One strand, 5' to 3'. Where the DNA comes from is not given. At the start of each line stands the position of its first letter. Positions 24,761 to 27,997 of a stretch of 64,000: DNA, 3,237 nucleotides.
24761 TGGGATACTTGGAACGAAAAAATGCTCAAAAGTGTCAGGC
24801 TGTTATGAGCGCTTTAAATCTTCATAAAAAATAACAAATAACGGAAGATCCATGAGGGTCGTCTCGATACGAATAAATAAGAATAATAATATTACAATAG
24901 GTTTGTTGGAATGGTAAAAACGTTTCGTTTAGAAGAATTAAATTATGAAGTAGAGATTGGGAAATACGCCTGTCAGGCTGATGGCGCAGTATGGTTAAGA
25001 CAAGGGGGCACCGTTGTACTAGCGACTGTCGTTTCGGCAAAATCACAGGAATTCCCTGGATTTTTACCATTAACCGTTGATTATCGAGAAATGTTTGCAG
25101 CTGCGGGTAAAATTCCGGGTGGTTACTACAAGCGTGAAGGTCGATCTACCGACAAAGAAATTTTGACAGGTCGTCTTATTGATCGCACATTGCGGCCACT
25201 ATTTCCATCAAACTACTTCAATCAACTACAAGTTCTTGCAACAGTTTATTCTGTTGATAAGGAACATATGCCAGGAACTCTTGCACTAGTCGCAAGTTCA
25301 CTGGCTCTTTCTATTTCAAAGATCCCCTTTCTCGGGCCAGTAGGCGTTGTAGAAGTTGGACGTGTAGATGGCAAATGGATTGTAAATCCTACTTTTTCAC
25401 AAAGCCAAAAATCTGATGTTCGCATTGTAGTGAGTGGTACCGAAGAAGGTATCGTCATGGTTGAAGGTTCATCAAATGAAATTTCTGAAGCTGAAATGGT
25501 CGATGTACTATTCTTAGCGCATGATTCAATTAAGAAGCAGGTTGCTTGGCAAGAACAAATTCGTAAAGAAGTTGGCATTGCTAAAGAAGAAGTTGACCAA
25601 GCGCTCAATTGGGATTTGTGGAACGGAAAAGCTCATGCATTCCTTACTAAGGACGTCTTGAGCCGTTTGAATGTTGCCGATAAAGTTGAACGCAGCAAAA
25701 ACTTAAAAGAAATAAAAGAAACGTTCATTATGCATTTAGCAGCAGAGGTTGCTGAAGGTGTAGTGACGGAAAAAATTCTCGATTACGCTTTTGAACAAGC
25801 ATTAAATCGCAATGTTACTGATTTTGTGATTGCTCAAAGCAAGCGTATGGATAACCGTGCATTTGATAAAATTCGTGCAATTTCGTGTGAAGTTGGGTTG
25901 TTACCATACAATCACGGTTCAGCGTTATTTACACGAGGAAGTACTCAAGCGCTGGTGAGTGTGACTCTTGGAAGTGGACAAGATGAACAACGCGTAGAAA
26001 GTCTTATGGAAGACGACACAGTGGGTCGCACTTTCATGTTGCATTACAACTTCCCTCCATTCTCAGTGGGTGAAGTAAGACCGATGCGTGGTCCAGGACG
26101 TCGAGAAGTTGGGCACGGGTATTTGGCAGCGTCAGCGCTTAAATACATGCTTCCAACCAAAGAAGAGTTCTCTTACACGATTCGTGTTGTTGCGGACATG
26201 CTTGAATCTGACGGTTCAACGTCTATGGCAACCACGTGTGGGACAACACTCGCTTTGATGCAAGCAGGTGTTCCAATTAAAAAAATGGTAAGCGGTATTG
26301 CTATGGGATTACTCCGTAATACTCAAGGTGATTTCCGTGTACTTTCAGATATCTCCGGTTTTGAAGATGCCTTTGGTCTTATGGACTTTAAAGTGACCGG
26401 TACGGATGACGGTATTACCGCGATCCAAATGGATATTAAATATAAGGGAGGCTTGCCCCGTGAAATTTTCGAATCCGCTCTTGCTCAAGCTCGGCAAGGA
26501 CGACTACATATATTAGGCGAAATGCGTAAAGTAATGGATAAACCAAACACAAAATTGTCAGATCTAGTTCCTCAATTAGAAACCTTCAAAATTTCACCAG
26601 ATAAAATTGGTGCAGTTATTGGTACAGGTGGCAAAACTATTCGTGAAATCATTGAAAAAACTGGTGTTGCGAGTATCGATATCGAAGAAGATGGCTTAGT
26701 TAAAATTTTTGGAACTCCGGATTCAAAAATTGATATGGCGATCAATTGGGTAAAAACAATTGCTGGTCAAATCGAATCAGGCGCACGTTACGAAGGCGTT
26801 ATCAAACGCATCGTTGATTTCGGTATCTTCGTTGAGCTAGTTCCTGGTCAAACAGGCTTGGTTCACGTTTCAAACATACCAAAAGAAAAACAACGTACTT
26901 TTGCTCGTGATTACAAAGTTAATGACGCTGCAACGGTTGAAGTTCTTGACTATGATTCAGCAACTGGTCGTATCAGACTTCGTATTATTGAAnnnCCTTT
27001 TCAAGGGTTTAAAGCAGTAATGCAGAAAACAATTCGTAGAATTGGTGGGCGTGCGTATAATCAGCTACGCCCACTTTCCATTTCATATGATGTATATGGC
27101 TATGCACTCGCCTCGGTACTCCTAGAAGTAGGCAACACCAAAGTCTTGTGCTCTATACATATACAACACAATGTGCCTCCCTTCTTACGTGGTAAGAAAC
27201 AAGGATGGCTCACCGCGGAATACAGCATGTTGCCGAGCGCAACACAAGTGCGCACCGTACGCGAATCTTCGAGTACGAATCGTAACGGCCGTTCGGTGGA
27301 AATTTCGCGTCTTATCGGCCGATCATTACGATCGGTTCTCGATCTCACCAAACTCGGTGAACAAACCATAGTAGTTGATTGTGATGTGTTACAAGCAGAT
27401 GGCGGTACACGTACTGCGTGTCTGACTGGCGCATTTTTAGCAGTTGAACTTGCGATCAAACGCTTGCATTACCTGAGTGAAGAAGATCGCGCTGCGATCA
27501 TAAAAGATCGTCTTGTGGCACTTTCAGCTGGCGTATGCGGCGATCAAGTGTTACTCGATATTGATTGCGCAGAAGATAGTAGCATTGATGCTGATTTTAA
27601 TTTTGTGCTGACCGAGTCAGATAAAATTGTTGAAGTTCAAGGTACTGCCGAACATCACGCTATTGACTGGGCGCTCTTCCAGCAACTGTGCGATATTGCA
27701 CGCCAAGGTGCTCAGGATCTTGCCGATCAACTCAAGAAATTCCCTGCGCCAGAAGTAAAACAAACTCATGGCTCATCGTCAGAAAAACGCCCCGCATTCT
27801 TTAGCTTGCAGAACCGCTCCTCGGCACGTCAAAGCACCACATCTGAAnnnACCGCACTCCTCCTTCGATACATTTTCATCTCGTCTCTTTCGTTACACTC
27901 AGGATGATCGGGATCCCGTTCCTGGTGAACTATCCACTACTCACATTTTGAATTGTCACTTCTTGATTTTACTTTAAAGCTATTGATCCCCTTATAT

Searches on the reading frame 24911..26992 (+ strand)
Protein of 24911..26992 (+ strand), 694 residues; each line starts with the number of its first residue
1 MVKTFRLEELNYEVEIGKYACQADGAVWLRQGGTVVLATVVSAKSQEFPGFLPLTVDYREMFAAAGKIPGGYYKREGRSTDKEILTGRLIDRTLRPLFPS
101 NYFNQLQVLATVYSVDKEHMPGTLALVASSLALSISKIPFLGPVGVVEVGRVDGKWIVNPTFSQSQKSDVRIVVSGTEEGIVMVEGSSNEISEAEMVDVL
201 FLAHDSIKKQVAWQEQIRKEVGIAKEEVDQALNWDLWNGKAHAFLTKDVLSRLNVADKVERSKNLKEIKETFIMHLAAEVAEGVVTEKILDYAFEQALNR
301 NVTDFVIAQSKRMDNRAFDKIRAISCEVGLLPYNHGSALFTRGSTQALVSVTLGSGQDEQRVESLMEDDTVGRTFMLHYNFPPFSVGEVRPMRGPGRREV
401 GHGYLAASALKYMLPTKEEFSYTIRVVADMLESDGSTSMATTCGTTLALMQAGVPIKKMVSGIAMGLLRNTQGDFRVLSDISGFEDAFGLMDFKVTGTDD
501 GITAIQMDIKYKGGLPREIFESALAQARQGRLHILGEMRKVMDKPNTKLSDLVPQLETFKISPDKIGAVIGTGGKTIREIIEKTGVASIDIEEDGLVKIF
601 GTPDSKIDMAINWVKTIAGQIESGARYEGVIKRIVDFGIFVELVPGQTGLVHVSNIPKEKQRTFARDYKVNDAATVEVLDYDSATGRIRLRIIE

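Call 25: search_protein_families(library=ncbifam, proteins=[window:24911-26992:+], max_evalue=1e-10)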
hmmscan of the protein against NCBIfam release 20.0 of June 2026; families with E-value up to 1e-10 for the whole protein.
window:24911-26992:+ (694 aa): 5 families
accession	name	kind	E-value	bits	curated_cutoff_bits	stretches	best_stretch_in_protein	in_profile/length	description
NF008805.1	PRK11824.1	equivalog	6.4e-254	844.4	471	1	4-692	3-680/683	polyribonucleotide nucleotidyltransferase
TIGR03591.1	polynuc_phos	equivalog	3.5e-253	842.1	525.05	1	12-691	7-685/689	polyribonucleotide nucleotidyltransferase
TIGR02696.1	pppGpp_PNP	exception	4.9e-148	494.7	1106.75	1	14-661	21-686/720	guanosine pentaphosphate synthetase I/polyribonucleotide nucleotidyltransferase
TIGR02065.1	ECX1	equivalog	7.8e-31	107.2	318.7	1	307-540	4-224/230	exosome complex exonuclease Rrp41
NF005208.0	PRK06676.1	equivalog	2.2e-12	46.7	368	1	615-692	270-347/391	30S ribosomal protein S1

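Call 26: find_homologous_proteins(query=window:24911-26992:+, max_evalue=1e-50)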
Query window:24911-26992:+ (694 aa): 8000 proteins with E <= 1e-50 among 8000 candidates; the best 120 are listed.
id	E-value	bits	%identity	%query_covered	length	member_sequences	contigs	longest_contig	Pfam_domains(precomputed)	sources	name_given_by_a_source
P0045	0.0e+0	1540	100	100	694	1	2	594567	PF00013.36,PF03725.21,PF00575.30,PF01138.28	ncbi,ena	-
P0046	0.0e+0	1465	94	100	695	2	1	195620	PF00013.36,PF03725.21,PF00575.30,PF01138.28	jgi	jgi:polyribonucleotide nucleotidyltransferase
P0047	0.0e+0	1436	92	100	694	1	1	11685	PF00013.36,PF03725.21,PF00575.30,PF03726.20,PF01138.28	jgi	jgi:polyribonucleotide nucleotidyltransferase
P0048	0.0e+0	1426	90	100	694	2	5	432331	PF00013.36,PF03725.21,PF00575.30,PF03726.20,PF01138.28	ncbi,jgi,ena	jgi:polyribonucleotide nucleotidyltransferase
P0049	0.0e+0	1397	90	100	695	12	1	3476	PF00013.36,PF03725.21,PF00575.30,PF03726.20,PF01138.28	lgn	-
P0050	0.0e+0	1281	83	100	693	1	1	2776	PF00013.36,PF03725.21,PF00575.30,PF01138.28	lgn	-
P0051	0.0e+0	1162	73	100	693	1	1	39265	PF00013.36,PF03725.21,PF00575.30,PF23459.2,PF03726.20,PF01138.28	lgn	-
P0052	0.0e+0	1099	69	100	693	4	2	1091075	PF00013.36,PF03725.21,PF00575.30,PF23459.2,PF03726.20,PF01138.28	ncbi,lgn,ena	-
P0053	0.0e+0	1097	69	100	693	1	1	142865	PF00013.36,PF03725.21,PF00575.30,PF23459.2,PF01138.28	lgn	-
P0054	0.0e+0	1095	70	100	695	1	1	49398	PF00013.36,PF03725.21,PF00575.30,PF01138.28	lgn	-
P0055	0.0e+0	1095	69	100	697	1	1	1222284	PF00013.36,PF03725.21,PF00575.30,PF01138.28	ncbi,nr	ncbi:polyribonucleotide nucleotidyltransferase [Candidatus Dependentiae bacterium Noda2021]|nr:polyr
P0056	0.0e+0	1092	69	100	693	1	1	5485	PF00013.36,PF03725.21,PF00575.30,PF23459.2,PF01138.28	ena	-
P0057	0.0e+0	1086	68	100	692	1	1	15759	PF00013.36,PF03725.21,PF00575.30,PF03726.20,PF01138.28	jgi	jgi:polyribonucleotide nucleotidyltransferase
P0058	0.0e+0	1085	67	100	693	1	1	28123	PF00013.36,PF03725.21,PF00575.30,PF01138.28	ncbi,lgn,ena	-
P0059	0.0e+0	1085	69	100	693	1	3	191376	PF00013.36,PF03725.21,PF00575.30,PF23459.2,PF03726.20,PF01138.28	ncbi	-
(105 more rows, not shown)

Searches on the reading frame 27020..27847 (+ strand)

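Call 25: search_protein_families(library=ncbifam, proteins=[window:27020-27847:+], max_evalue=1e-10)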
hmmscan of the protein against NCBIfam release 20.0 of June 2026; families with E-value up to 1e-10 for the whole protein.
window:27020-27847:+ (276 aa): 3 families
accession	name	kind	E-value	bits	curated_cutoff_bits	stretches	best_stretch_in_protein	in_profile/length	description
TIGR01966.1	RNasePH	equivalog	7.5e-83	277.4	141.5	1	7-239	1-232/236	ribonuclease PH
TIGR02065.1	ECX1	equivalog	6e-21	74.8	318.7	1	5-233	7-217/230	exosome complex exonuclease Rrp41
NF003282.1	PRK04282.1-1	equivalog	1.8e-18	66.5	280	1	6-240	21-265/267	exosome complex protein Rrp42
